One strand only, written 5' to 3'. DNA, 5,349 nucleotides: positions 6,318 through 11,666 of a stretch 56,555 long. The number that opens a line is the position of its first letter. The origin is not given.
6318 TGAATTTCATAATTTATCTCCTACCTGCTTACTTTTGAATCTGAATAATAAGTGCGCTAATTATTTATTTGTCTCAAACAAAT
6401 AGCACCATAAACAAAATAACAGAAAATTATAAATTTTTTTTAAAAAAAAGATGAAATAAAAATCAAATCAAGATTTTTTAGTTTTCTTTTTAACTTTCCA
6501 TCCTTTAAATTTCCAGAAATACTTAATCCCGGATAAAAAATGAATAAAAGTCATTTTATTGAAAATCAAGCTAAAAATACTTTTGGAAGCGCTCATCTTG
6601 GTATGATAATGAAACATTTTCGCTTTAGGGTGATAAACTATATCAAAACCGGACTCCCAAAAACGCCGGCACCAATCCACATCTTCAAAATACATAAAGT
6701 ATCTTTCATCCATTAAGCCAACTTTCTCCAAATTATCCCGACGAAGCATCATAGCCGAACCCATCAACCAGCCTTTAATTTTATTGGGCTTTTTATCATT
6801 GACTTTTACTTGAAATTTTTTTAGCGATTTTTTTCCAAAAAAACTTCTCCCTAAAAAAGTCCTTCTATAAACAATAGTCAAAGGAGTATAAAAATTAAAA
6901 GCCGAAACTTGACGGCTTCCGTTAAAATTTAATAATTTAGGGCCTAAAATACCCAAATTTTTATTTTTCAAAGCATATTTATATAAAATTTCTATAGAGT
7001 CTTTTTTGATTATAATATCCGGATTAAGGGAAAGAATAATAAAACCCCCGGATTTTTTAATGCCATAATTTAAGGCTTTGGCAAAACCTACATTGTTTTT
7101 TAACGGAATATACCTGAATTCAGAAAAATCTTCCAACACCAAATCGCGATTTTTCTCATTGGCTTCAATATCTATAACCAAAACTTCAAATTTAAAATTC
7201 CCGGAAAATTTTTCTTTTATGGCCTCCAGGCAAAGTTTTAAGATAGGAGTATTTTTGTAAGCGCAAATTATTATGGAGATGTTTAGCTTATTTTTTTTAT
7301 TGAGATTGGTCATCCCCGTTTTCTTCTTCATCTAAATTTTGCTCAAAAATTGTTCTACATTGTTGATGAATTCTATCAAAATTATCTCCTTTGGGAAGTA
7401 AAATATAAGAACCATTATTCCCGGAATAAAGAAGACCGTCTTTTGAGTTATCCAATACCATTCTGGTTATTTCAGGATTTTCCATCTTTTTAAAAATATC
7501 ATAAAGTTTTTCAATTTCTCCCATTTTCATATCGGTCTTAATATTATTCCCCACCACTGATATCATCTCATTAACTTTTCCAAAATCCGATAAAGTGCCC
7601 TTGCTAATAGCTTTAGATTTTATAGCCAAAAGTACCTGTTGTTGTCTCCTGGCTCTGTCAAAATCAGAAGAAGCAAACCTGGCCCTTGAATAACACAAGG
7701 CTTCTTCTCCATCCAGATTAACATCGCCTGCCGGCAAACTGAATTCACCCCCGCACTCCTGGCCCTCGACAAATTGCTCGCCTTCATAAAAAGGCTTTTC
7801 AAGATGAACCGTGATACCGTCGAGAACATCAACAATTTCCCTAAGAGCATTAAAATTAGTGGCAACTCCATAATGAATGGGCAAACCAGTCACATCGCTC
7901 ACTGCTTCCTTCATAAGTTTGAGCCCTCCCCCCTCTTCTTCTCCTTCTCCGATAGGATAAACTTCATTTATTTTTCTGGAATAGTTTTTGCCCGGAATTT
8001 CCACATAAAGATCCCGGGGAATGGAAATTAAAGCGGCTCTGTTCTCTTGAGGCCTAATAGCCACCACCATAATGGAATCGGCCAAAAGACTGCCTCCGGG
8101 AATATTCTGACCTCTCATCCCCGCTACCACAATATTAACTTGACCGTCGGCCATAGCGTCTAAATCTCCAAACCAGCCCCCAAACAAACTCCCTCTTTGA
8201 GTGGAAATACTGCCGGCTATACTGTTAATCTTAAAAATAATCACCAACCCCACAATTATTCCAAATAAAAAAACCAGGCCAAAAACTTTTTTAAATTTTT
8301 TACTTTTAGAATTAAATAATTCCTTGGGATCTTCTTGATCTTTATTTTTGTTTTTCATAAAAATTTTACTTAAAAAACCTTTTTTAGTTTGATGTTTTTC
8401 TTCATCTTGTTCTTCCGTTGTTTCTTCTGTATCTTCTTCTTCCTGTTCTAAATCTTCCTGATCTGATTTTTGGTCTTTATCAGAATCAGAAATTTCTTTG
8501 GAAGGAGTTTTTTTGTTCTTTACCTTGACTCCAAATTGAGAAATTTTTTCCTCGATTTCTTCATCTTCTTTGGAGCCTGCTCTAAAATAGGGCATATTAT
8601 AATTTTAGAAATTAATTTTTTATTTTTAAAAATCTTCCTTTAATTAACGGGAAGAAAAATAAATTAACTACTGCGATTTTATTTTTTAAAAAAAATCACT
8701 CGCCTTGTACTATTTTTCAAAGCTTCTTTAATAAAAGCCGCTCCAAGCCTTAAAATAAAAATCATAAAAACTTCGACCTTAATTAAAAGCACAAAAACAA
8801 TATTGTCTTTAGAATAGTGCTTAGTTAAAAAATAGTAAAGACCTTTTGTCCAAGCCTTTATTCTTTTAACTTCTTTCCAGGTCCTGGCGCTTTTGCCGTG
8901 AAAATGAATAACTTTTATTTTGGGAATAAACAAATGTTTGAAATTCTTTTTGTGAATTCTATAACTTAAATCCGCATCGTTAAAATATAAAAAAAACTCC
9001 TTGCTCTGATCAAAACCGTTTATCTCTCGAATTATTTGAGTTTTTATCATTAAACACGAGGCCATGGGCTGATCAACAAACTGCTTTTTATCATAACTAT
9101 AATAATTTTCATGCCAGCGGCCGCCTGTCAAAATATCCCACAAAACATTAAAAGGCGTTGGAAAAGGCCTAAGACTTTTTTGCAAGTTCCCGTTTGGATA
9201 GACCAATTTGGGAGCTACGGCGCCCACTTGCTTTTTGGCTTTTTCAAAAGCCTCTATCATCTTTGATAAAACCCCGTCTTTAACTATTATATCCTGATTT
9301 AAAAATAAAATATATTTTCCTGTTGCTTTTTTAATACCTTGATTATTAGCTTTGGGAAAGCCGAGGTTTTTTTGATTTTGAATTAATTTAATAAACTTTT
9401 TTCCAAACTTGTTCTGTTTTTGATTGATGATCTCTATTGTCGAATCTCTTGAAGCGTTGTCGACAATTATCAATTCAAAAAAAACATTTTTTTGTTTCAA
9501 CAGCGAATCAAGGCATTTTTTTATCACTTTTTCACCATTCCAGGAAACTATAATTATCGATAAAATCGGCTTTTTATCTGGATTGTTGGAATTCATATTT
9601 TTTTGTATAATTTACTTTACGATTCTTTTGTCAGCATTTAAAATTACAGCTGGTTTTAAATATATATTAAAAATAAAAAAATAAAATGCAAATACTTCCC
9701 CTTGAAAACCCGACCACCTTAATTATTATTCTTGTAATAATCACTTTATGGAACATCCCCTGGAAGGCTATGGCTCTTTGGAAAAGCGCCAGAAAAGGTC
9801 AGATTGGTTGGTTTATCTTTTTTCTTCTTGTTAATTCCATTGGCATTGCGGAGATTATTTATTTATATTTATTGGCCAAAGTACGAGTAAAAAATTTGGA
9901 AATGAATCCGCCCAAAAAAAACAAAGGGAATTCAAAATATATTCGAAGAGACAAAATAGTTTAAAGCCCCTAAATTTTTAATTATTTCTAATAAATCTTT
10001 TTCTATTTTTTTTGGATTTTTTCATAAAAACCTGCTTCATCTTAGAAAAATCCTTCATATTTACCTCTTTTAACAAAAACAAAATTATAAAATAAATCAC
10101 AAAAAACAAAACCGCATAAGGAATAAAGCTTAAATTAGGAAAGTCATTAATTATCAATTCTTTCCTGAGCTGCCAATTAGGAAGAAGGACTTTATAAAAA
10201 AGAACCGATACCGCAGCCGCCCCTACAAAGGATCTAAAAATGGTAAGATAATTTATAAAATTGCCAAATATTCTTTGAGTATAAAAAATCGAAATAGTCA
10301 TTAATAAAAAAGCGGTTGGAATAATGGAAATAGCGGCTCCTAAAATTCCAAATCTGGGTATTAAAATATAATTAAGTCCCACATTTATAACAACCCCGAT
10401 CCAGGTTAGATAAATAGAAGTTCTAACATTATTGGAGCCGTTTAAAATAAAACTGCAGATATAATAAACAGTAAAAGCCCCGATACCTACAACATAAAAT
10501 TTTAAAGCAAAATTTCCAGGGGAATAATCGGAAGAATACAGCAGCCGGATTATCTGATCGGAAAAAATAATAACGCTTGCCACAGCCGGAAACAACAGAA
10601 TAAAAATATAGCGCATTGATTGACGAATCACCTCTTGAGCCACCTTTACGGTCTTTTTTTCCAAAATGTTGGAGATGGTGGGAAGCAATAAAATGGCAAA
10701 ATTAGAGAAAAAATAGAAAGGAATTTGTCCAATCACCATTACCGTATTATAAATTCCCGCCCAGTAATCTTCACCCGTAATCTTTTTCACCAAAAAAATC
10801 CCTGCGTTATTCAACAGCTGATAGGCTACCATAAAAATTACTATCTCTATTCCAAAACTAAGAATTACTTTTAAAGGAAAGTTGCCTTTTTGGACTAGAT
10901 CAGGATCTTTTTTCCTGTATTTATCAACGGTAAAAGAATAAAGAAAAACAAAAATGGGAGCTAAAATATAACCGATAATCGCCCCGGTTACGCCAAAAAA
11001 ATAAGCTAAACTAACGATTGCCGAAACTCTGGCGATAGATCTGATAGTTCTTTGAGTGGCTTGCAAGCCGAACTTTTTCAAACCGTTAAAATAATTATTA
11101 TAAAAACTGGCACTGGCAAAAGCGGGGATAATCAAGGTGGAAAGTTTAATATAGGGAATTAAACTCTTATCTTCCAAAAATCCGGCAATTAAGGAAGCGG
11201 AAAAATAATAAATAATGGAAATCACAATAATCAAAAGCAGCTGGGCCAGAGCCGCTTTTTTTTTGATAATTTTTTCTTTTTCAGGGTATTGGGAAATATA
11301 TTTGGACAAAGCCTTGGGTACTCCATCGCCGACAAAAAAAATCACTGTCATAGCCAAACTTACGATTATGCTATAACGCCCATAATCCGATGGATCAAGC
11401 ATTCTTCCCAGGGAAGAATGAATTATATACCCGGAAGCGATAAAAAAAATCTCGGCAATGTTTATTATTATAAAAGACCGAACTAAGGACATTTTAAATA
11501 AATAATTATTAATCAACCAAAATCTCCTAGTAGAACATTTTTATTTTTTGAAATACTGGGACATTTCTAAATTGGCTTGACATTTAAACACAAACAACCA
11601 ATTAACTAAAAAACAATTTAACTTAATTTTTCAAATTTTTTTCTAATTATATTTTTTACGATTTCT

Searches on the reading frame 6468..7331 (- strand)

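Call 10: search_protein_families(library=pfam, proteins=[window:6468-7331:-], max_evalue=0.01)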
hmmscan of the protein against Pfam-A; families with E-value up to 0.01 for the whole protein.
window:6468-7331:- (287 aa): 4 families
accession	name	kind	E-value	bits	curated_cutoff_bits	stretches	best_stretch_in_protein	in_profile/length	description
PF00535.33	Glycos_transf_2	-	3.6e-15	56.7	23.3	1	19-144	1-127/168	Glycosyl transferase family 2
PF13641.12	Glyco_tranf_2_3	-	8.7e-14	52.5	27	1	18-246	3-216/230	Glycosyltransferase like family 2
PF02709.20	Glyco_transf_7C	-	0.0018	18.3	23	1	189-242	19-75/78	N-terminal domain of galactosyltransferase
PF13632.12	Glyco_trans_2_3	-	0.0024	18.2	27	1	190-241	73-123/198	Glycosyl transferase family group 2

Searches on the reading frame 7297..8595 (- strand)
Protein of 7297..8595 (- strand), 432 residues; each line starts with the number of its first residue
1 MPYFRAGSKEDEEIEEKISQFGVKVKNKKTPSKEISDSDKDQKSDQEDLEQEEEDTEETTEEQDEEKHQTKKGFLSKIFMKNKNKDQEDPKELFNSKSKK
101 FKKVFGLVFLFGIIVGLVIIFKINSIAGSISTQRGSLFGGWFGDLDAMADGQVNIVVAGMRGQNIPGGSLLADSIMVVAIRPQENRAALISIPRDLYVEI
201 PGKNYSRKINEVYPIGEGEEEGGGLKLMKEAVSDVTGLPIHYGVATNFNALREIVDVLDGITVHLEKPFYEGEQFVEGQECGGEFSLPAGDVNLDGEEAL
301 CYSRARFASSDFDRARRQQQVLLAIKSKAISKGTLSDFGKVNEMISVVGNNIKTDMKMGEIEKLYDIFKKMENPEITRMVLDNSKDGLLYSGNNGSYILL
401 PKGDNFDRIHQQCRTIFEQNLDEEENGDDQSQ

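Call 10: search_protein_families(library=pfam, proteins=[window:7297-8595:-], max_evalue=0.01)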
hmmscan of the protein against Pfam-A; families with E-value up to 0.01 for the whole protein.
window:7297-8595:- (432 aa): 1 family
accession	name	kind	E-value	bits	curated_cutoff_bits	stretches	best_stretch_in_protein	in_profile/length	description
PF03816.19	LytR_cpsA_psr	-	7.9e-33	114.2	24.6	1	172-329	2-148/150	LytR_cpsA_psr family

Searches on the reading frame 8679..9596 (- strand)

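Call 10: search_protein_families(library=pfam, proteins=[window:8679-9596:-], max_evalue=0.01)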
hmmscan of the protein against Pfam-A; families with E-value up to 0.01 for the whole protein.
window:8679-9596:- (305 aa): 4 families
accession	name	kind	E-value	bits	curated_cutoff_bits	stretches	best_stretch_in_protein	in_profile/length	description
PF00535.33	Glycos_transf_2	-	1.9e-30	106.4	23.3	1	13-140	1-126/168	Glycosyl transferase family 2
PF13641.12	Glyco_tranf_2_3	-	4.4e-19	69.8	27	1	12-251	3-229/230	Glycosyltransferase like family 2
PF10111.15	Glyco_tranf_2_2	-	7.2e-09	36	27.3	1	14-215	2-200/276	Glycosyltransferase like family 2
PF13712.12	Glyco_tranf_2_5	-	0.004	17.3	27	1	80-122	41-84/210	Glycosyltransferase like family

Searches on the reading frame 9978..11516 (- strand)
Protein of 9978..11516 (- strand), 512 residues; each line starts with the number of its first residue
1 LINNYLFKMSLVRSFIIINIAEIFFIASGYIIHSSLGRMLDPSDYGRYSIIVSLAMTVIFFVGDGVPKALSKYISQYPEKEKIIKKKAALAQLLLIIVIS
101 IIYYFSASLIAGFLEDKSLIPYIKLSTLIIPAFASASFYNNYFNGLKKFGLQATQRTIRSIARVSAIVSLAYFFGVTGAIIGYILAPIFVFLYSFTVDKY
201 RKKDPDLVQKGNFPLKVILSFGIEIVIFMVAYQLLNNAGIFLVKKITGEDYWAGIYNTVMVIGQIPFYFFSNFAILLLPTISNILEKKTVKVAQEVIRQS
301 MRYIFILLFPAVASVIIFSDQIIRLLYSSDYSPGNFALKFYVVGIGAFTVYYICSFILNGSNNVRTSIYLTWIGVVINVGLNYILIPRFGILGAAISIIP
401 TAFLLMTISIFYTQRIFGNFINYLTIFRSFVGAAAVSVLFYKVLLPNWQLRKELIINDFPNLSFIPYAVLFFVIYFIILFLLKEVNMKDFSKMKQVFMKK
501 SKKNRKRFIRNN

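Call 10: search_protein_families(library=pfam, proteins=[window:9978-11516:-], max_evalue=0.01)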
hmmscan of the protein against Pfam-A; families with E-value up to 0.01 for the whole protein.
window:9978-11516:- (512 aa): 4 families
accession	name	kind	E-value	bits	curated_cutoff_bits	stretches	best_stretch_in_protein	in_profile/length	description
PF01943.22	Polysacc_synt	-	2.5e-21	76.8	28.2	1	13-284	3-273/274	Polysaccharide biosynthesis protein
PF13440.11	Polysacc_synt_3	-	8e-20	71.7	23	1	36-332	2-289/293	Polysaccharide biosynthesis protein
PF03023.19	MurJ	-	7.5e-10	38.4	27.4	1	96-435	67-423/451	Lipid II flippase MurJ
PF01554.23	MatE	-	9.4e-08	32.4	24.9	1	226-384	3-161/161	MatE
